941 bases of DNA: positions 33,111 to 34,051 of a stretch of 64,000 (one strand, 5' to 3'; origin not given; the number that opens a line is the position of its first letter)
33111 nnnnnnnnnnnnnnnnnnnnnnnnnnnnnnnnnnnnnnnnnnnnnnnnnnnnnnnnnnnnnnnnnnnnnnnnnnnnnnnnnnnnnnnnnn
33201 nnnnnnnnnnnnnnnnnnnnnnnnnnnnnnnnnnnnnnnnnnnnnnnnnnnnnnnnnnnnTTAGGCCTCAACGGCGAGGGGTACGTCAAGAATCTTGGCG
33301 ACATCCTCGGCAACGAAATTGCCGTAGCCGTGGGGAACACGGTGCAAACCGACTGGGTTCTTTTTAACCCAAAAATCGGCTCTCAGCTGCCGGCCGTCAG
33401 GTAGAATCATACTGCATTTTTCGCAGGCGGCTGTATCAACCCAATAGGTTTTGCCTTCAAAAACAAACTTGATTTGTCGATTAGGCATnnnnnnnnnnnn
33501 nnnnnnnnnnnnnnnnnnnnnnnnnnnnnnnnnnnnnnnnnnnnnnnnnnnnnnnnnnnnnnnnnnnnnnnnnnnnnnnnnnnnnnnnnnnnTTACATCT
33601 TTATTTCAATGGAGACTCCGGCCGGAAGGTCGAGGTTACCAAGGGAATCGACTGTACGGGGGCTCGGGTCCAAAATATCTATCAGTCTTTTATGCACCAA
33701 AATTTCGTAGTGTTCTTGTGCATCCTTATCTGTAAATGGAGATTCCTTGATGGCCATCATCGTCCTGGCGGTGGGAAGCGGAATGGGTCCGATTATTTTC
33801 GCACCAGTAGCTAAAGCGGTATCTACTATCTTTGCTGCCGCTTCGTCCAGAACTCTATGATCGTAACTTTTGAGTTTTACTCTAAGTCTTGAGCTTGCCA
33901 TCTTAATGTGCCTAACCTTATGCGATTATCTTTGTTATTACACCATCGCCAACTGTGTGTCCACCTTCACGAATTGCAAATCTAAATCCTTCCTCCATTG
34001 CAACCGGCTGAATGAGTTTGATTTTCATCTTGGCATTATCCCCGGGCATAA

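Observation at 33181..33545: Repeat-flanked mini-cassette with a higher-GC 75-aa orphan gene inserted between rpsJ and rplC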

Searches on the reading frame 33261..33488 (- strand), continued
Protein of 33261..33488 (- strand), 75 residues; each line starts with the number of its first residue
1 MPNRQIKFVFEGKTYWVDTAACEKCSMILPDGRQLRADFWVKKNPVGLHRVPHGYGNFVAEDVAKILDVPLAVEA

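Call 47: fold_search(model_id=the predicted structure, library=pdb)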
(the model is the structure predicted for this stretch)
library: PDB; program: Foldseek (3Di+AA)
matches with E <= 10: 98; with E <= 0.001: 0
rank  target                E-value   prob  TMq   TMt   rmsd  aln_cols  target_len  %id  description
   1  5bnz_A                2.1e+00  0.25  0.53  0.10   4.7       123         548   12  Crystal structure of Glutamine-tRNA ligase /Glutaminyl-tRNA synthetase (GlnRS) from Pseudomonas aeruginosa (released 2015-06-03)
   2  5a4o_A                2.5e+00  0.03  0.18  0.18   8.1        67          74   12  Crystal structure of BPSL1147, a PC4 homolog from Burkholderia pseudomallei K96243 (orthorhombic crystal form) (released 2016-04-06)
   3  3lrj_B                2.5e+00  0.03  0.21  0.09  10.9       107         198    9  Crystal structure of 3,4-Dihydroxy-2-butanone 4-phosphate synthase in complex with sulfate ion. (released 2010-09-15)
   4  8spo_A                2.5e+00  0.03  0.20  0.06  11.6        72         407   11  Tetramerized activation of MapSPARTA bound with NAD+ (released 2023-08-23)
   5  8fmw_P                2.5e+00  0.02  0.19  0.18   9.1        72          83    8  The structure of a hibernating ribosome in the Lyme disease pathogen (released 2023-11-08)
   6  8y6b_D                2.9e+00  0.03  0.17  0.04  10.1        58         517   16  Structure of human LGI1-ADAM22 complex in space group P212121 (released 2024-02-14)
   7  8ce8_E                3.1e+00  0.04  0.28  0.17   8.6        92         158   11  Cytochrome c maturation complex CcmABCDE (released 2023-09-06)
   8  9ybq_K                3.2e+00  0.04  0.20  0.05  12.2        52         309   13  Vibrio cholerae protein FrhA peptid-binding domain and adjacent split domain (S1127-F1439) in complex with peptide AGY (released 2025-12-03)
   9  6rw9_A                3.2e+00  0.01  0.15  0.01  12.4        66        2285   11  Cryo-EM structure of Morganella morganii TcdA4 (released 2019-10-23)
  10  6xn0_A                3.5e+00  0.03  0.21  0.06  11.1        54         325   18  Crystal structure of GH43_1 enzyme from Xanthomonas citri (released 2020-12-02)
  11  6c3p_A                3.5e+00  0.01  0.17  0.05  15.7        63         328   19  Cryo-EM structure of human KATP bound to ATP and ADP in propeller form (released 2018-01-24)
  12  7u1s_A                3.5e+00  0.01  0.20  0.05  15.2        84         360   18  Cryo-EM structure of the pancreatic ATP-sensitive potassium channel bound to ATP and repaglinide with SUR1-out conform (released 2022-08-31)
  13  3s9j                  3.7e+00  0.04  0.22  0.06  10.3        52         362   13  Crystal structure of a member of duf4221 family (BVU_1028) from Bacteroides vulgatus atcc 8482 at 1.75 A resolution (released 2011-06-22)
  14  9ybq_I                3.9e+00  0.03  0.21  0.05  12.1        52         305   13  Vibrio cholerae protein FrhA peptid-binding domain and adjacent split domain (S1127-F1439) in complex with peptide AGY (released 2025-12-03)
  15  7uaa_D                4.4e+00  0.01  0.17  0.05  15.8        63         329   19  CryoEM structure of the pancreatic ATP-sensitive potassium channel in the ATP-bound state with Kir6.2-CTD in the up co (released 2022-08-31)
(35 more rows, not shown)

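Call 48: fold_search(model_id=the predicted structure, library=viral)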
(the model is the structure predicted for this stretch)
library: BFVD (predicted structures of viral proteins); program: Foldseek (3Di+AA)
matches with E <= 10: 240; with E <= 0.001: 0
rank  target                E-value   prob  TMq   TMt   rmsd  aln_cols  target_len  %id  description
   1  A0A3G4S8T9            1.8e-01  0.13  0.26  0.14  11.2        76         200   13  Uncharacterized protein [Spodoptera littoralis nuclear polyhedrosis virus]
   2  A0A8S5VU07            5.0e-01  0.09  0.26  0.15   9.5       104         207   16  Uncharacterized protein [Ackermannviridae sp.]
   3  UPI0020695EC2         6.4e-01  0.09  0.22  0.25  12.2        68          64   10  (no name look-up for this kind of identifier)
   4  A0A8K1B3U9            6.4e-01  0.09  0.26  0.19  12.0        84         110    8  Fusion glycoprotein F0 (Fragment) [Paramyxoviridae sp.]
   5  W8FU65                9.3e-01  0.11  0.26  0.30  10.6        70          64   17  Uncharacterized protein [Mycobacterium phage Soto]
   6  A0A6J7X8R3            1.2e+00  0.04  0.19  0.21  11.1        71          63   14  Uncharacterized protein [uncultured Caudovirales phage]
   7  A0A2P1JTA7            1.4e+00  0.07  0.24  0.27  10.0        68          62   19  (no name in the UniProt tables at hand)
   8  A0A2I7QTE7            1.5e+00  0.06  0.22  0.20  11.4        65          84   12  (no name in the UniProt tables at hand)
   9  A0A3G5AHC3            1.5e+00  0.06  0.23  0.14   9.7        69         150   12  Topoisomerase I [Satyrvirus sp.]
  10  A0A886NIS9            1.6e+00  0.05  0.21  0.04  11.2        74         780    8  (no name in the UniProt tables at hand)
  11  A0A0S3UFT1            1.7e+00  0.08  0.34  0.26   7.7       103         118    9  Uncharacterized protein [Pseudomonas phage phiR18]
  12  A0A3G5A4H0            1.8e+00  0.05  0.18  0.07  10.4        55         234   14  Uncharacterized protein [Homavirus sp.]
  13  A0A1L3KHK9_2          1.8e+00  0.04  0.18  0.02   8.0        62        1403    8  (no name in the UniProt tables at hand)
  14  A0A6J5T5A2            2.0e+00  0.08  0.29  0.17  12.7        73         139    5  Uncharacterized protein [uncultured Caudovirales phage]
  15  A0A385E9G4            2.1e+00  0.07  0.24  0.25  10.5        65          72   11  Uncharacterized protein [Caulobacter phage CcrBL10]
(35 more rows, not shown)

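Call 59: find_related_loci(query=A2, collection=viral_contigs, flank=3000)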
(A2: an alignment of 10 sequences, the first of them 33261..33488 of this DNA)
Query A2 (75 aa) in viral_contigs; peptide patterns used: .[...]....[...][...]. (x = any residue, [..] = any of these).
60 stretches matched a pattern, but none encodes a relative of the query by tblastn (E <= 1e-3).

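Call 61: find_related_loci(query=A5, collection=metagenome_contigs, flank=3000)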
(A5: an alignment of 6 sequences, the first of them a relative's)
Query A5 (81 aa) in metagenome_contigs; peptide patterns used: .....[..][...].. (x = any residue, [..] = any of these).
382 stretches matched a pattern; 13 encode a relative of the query (tblastn E <= 1e-3); 13 distinct loci.
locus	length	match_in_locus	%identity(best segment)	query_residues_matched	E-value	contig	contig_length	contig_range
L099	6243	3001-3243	81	1-81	9e-44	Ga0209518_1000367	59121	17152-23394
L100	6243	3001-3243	81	1-81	9e-44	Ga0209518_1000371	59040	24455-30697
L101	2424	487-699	66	5-75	1e-31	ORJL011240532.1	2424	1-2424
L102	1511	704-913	64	6-75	4e-31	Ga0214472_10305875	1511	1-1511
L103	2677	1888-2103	67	6-78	6e-31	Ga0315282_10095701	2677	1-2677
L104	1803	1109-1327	61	6-79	2e-29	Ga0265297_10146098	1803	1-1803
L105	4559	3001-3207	54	5-74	1e-23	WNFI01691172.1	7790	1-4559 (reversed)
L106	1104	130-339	56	6-75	4e-23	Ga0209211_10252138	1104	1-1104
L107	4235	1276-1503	51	4-79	8e-22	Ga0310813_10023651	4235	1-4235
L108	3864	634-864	38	6-75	2e-12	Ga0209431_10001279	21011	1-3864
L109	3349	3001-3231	38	6-75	3e-12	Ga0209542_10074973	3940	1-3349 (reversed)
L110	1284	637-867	38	6-75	3e-12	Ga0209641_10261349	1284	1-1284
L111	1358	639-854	33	4-76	1e-8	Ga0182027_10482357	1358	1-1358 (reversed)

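Call 65: search_protein_families(library=phrogs, alignment_id=A2, max_evalue=0.1)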
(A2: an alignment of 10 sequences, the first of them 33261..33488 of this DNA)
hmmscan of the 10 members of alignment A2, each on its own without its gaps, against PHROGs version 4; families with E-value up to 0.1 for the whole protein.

A. member 1, window:33261-33488:- (75 aa): 0 families

B. families by the number of members that match (of 10 scanned): 0 families
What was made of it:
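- Tried and rejected: No family member was found in IMG/VR contigs, and there is no PHROG hit (calls 59, 65).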

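Call 66: search_protein_families(library=padloc, alignment_id=A2, max_evalue=0.1)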
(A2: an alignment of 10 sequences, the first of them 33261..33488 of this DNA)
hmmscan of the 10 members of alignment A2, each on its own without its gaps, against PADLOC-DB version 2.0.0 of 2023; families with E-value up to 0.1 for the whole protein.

A. member 1, window:33261-33488:- (75 aa): 0 families

B. families by the number of members that match (of 10 scanned): 1 family
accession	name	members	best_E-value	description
PDLC01776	Cas56g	1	0.0083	-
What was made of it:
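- Tried and rejected: There is no PADLOC hit beyond one E = 0.008 match for one member (call 66).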

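Call 67: search_protein_families(library=ncbifam, alignment_id=A2, max_evalue=0.1)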
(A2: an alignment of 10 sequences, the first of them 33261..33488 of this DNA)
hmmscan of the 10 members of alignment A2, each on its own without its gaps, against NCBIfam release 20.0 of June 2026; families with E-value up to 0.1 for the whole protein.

A. member 1, window:33261-33488:- (75 aa): 1 family
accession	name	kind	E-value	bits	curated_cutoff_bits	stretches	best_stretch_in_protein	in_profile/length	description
NF002033.0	PRK00861.1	subfamily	0.025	13.2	293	1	4-38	116-150/328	putative lipid kinase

B. families by the number of members that match (of 10 scanned): 2 families
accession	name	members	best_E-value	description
NF002033.0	PRK00861.1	1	0.025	putative lipid kinase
TIGR00104.1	tRNA_TsaA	1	0.037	tRNA (N6-threonylcarbamoyladenosine(37)-N6)-methyltransferase TrmO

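Call 74: search_protein_families(library=pfam, proteins=[P0008, P0017, P0034, P0047, P0055, P0030], max_evalue=0.01)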
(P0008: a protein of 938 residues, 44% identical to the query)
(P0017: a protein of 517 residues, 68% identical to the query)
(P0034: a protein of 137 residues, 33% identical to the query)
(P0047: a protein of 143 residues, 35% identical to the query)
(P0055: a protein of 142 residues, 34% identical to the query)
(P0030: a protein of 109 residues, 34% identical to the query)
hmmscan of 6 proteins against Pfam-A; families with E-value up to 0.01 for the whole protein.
P0008 (938 aa): 5 families
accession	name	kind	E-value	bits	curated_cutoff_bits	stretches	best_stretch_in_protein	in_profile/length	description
PF18911.6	PKD_4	-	6.8e-21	74.6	27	2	694-787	1-82/85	PKD domain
PF22352.2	K319L-like_PKD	-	6.7e-13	48.9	27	2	618-692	7-84/84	K319L-like, PKD domain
PF00801.26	PKD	-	3.9e-08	33.6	23.5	2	709-786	11-78/80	PKD domain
PF17963.7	Big_9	-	5.3e-08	34.1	23.6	1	605-691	1-89/89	Bacterial Ig domain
PF05345.18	He_PIG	-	0.0019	19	24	1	751-789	57-95/96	Putative Ig domain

P0017 (517 aa): 3 families
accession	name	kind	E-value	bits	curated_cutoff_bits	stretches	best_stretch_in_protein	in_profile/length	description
PF08809.16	DUF1799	-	4.4e-07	30.5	26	0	12-28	27-43/80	Phage related hypothetical protein (DUF1799)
PF23884.1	DUF7237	-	2.9e-05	24.6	27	0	254-268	57-71/77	Family of unknown function (DUF7237)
PF16765.10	Pim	-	0.00032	21.2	24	0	36-55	35-54/91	Pesticin immunity protein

P0034 (137 aa): 0 families

P0047 (143 aa): 0 families

P0055 (142 aa): 0 families

P0030 (109 aa): 0 families

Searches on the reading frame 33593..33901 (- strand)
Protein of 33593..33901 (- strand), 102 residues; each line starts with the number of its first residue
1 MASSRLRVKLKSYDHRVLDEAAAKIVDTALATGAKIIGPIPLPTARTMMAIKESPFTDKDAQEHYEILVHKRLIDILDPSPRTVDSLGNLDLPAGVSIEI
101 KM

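Call 5: search_protein_families(library=pfam, proteins=[window:33593-33901:-], max_evalue=1)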
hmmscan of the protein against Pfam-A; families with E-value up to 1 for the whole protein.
window:33593-33901:- (102 aa): 2 families
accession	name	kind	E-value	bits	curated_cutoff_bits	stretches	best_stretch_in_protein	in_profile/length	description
PF00338.27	Ribosomal_S10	-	3.1e-29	101.6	21.2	1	7-101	1-98/98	Ribosomal protein S10p/S20e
PF17809.6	UPA_2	-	0.25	11.6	22.7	1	60-90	36-66/131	UPA domain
